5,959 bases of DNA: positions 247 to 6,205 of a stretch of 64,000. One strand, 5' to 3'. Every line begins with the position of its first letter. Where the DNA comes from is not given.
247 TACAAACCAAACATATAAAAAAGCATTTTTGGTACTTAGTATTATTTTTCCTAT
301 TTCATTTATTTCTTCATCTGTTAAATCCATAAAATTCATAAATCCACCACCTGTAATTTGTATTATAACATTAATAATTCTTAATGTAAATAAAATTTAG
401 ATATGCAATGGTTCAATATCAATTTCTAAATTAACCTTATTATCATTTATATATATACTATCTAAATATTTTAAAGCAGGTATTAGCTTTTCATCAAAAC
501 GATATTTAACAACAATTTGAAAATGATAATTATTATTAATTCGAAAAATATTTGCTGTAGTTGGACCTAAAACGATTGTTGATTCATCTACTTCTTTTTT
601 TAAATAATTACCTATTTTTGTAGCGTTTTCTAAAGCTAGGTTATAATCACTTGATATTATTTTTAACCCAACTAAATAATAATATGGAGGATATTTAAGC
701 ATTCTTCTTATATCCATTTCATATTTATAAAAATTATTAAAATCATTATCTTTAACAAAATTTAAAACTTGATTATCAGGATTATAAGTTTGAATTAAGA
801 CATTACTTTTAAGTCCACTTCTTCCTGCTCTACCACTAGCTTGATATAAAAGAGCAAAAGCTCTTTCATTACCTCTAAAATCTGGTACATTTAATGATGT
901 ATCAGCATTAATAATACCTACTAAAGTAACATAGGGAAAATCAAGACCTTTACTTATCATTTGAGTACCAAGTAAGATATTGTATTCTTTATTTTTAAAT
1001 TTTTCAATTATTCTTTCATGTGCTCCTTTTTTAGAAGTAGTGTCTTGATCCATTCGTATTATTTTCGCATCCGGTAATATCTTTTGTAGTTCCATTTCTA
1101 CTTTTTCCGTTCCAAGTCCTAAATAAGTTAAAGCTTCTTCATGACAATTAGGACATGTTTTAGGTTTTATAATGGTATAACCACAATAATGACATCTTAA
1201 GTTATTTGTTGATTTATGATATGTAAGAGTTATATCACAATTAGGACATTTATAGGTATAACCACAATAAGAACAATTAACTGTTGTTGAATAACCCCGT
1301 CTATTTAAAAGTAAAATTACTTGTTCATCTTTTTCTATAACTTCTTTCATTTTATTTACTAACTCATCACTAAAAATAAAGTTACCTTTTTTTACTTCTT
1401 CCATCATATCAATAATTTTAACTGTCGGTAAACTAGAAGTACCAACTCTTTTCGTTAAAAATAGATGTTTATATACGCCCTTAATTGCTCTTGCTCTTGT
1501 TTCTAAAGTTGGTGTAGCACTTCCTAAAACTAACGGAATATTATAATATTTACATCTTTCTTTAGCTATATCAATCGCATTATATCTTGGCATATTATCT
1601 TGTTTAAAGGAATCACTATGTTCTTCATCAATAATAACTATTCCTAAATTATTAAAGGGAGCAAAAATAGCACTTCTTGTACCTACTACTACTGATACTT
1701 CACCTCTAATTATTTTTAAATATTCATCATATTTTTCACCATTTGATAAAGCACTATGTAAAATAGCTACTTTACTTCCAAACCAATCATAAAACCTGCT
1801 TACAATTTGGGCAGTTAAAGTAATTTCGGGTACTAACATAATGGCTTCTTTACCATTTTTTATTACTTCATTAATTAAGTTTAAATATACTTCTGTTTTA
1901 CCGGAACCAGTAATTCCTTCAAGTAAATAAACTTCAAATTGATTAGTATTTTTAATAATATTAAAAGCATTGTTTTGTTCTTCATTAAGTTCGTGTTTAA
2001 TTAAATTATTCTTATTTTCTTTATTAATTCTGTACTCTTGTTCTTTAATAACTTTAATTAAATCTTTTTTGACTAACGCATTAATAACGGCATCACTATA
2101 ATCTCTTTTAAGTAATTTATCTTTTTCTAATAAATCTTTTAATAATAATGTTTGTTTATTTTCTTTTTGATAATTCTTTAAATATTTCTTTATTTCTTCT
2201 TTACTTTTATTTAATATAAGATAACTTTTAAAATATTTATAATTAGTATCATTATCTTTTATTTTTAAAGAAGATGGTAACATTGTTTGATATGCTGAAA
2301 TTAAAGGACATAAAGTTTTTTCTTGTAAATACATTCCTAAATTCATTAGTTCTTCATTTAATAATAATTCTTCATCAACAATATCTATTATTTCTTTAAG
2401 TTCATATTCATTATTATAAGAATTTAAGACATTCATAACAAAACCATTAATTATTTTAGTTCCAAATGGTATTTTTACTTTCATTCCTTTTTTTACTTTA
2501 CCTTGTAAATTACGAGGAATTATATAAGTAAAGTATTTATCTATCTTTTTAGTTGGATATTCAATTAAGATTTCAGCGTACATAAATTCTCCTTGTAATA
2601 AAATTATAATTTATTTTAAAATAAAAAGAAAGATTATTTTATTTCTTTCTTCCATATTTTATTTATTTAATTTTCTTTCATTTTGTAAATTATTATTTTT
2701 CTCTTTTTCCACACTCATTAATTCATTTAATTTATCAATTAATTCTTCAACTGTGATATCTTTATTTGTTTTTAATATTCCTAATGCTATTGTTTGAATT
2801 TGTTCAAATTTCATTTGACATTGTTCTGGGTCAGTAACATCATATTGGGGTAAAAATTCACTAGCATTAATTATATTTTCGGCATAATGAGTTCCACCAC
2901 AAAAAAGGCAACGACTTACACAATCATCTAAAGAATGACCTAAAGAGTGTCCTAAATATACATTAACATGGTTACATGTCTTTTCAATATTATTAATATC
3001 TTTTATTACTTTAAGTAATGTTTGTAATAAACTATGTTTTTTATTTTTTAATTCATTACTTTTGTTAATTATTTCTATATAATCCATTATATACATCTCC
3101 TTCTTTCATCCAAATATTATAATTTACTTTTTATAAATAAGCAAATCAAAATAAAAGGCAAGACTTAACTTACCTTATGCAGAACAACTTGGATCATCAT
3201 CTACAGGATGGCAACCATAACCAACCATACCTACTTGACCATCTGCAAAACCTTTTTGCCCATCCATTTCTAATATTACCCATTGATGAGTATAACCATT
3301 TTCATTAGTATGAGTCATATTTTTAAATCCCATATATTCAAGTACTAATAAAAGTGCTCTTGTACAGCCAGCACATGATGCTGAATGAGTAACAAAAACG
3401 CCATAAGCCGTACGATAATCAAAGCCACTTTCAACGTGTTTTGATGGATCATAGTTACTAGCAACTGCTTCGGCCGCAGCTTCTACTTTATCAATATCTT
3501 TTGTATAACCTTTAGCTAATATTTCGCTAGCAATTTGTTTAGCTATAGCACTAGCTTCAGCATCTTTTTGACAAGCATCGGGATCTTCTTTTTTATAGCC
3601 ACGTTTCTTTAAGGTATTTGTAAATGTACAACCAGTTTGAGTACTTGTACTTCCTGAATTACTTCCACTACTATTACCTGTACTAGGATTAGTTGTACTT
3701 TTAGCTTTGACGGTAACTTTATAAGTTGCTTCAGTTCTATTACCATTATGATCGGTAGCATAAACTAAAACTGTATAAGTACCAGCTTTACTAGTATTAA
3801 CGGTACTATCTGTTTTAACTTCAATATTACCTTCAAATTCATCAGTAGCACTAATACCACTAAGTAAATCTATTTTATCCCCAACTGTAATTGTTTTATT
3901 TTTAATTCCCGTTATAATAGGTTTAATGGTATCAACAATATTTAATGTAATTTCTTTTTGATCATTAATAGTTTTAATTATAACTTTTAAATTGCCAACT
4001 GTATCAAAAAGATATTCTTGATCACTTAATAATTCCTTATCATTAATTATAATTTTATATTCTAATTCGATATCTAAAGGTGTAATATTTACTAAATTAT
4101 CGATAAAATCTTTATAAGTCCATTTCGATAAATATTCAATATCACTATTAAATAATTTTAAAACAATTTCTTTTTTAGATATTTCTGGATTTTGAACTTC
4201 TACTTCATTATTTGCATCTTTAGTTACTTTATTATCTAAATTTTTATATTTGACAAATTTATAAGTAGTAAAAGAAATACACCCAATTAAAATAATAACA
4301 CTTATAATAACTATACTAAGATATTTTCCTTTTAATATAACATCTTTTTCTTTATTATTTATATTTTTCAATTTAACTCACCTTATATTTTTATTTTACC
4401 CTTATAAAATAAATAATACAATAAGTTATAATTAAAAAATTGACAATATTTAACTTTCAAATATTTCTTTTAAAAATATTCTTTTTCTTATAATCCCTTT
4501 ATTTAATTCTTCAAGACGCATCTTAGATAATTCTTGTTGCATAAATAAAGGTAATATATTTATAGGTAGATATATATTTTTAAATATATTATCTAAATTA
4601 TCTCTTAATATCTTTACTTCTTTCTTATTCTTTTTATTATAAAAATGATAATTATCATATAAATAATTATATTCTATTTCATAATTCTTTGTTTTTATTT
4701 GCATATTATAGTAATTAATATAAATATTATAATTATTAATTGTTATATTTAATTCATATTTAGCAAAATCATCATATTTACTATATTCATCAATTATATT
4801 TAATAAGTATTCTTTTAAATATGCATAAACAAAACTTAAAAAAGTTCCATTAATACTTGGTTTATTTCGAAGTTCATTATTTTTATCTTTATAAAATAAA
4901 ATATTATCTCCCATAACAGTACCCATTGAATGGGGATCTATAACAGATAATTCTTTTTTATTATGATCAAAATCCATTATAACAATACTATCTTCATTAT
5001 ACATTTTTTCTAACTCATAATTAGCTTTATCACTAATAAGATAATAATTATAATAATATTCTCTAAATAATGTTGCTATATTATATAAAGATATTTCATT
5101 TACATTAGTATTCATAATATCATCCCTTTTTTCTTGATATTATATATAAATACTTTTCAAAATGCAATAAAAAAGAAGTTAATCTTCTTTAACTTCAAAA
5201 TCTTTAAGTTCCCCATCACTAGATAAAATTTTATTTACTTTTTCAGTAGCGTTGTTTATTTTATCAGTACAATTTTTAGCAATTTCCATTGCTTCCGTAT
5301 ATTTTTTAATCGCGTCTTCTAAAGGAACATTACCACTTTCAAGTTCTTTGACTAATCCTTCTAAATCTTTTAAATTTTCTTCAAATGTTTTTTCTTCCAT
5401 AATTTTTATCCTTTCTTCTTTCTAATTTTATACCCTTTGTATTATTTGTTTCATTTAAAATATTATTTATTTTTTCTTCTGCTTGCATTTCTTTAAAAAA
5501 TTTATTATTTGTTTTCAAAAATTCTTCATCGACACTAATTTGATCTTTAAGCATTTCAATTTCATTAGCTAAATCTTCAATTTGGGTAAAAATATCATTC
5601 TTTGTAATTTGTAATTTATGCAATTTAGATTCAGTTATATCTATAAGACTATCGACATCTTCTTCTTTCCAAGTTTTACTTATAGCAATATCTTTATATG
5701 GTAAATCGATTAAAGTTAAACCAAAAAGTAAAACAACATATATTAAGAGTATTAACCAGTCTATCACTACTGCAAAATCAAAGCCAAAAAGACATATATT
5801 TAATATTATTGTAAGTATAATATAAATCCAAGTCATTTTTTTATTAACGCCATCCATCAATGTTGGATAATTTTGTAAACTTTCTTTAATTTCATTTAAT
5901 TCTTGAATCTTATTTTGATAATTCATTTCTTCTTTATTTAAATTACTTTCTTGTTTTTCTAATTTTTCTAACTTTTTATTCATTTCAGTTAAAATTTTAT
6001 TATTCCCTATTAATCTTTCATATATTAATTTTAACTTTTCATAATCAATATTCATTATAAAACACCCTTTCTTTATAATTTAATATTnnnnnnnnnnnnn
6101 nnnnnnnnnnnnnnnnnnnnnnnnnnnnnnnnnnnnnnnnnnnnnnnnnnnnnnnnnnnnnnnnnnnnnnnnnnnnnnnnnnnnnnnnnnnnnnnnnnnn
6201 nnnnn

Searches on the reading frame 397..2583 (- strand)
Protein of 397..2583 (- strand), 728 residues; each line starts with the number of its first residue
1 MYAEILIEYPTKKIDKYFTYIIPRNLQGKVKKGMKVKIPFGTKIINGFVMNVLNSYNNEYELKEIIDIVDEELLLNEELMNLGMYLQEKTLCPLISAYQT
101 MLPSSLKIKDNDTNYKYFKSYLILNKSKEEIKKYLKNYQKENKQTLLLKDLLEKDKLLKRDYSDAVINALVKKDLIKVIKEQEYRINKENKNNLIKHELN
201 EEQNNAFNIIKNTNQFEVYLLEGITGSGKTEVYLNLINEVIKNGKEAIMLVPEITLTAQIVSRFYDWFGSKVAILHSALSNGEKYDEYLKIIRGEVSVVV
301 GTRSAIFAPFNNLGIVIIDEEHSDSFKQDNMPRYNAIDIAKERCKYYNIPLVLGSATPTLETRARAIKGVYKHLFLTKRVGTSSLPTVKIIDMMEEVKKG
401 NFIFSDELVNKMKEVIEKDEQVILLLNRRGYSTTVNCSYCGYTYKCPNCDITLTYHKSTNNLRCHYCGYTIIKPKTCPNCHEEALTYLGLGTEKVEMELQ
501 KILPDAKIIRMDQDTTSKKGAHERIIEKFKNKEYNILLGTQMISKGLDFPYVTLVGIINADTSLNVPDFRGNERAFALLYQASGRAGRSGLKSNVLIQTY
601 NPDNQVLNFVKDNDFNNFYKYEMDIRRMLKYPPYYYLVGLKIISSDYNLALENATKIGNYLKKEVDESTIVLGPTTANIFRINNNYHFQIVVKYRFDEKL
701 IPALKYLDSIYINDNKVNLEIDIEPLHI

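Call 23: search_protein_families(library=pfam, proteins=[window:397-2583:-], max_evalue=0.001)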
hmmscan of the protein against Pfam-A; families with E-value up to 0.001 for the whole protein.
window:397-2583:- (728 aa): 6 families
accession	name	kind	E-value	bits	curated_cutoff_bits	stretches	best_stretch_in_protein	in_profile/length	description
PF17764.6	PriA_3primeBD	-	2.8e-21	75.6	22.7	1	5-103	2-96/96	3'DNA-binding domain (3'BD)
PF00270.35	DEAD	-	3.1e-18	66.5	26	1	202-362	3-163/167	DEAD/DEAH box helicase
PF04851.21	ResIII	-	9.8e-17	61.8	22.5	1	197-359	2-163/164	Type III restriction enzyme, res subunit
PF18074.6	PriA_C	-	2.8e-16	60.5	26.9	1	633-725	1-95/95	Primosomal protein N C-terminal domain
PF00271.37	Helicase_C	-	2.1e-15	57.3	23.5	1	501-590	32-110/110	Helicase conserved C-terminal domain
PF18319.7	Zn_ribbon_PriA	-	2.3e-13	50.2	26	1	446-470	1-25/27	PriA DNA helicase Cys-rich region (CRR) domain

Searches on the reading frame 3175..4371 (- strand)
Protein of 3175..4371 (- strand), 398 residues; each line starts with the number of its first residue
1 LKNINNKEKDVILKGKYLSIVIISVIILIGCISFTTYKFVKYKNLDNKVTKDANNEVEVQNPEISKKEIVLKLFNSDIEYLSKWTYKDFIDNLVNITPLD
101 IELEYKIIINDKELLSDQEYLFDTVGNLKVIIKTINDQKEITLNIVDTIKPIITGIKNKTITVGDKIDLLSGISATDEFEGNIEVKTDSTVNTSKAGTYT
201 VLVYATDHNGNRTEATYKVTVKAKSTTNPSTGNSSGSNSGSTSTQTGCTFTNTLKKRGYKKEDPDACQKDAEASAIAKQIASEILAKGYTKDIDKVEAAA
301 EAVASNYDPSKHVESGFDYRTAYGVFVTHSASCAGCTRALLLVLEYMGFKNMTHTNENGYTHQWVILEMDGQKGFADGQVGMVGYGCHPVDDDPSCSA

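Call 23: search_protein_families(library=pfam, proteins=[window:3175-4371:-], max_evalue=0.001)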
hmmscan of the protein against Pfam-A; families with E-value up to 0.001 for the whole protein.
window:3175-4371:- (398 aa): 2 families
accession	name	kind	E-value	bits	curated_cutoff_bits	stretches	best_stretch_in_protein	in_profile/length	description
PF16403.11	Bact_surface_Ig-like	-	9e-08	32.5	27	1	153-221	3-71/71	Bacterial surface protein, Ig-like domain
PF18981.6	InlK_D3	-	0.00014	22.3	25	1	167-221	20-73/75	Internalin K domain (D3/D4)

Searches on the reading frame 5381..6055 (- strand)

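Call 22: search_protein_families(library=pfam, proteins=[window:5381-6055:-], max_evalue=0.001)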
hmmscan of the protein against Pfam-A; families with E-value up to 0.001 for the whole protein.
window:5381-6055:- (224 aa): 0 families

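Call 36: search_protein_families(library=padloc, proteins=[window:5381-6055:-], max_evalue=1)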
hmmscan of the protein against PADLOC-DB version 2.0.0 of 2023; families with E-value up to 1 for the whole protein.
window:5381-6055:- (224 aa): 4 families
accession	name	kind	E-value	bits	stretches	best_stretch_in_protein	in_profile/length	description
PDLC02733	PbeC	-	0.02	11.4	1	2-53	219-270/672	PbeC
PDLC03841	LeoBC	-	0.022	11.9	1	19-202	399-593/601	-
PDLC03863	LmuB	-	0.043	10.5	2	130-204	207-282/610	-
PDLC03865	LmuB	-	0.1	8.7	2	131-206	619-694/1007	-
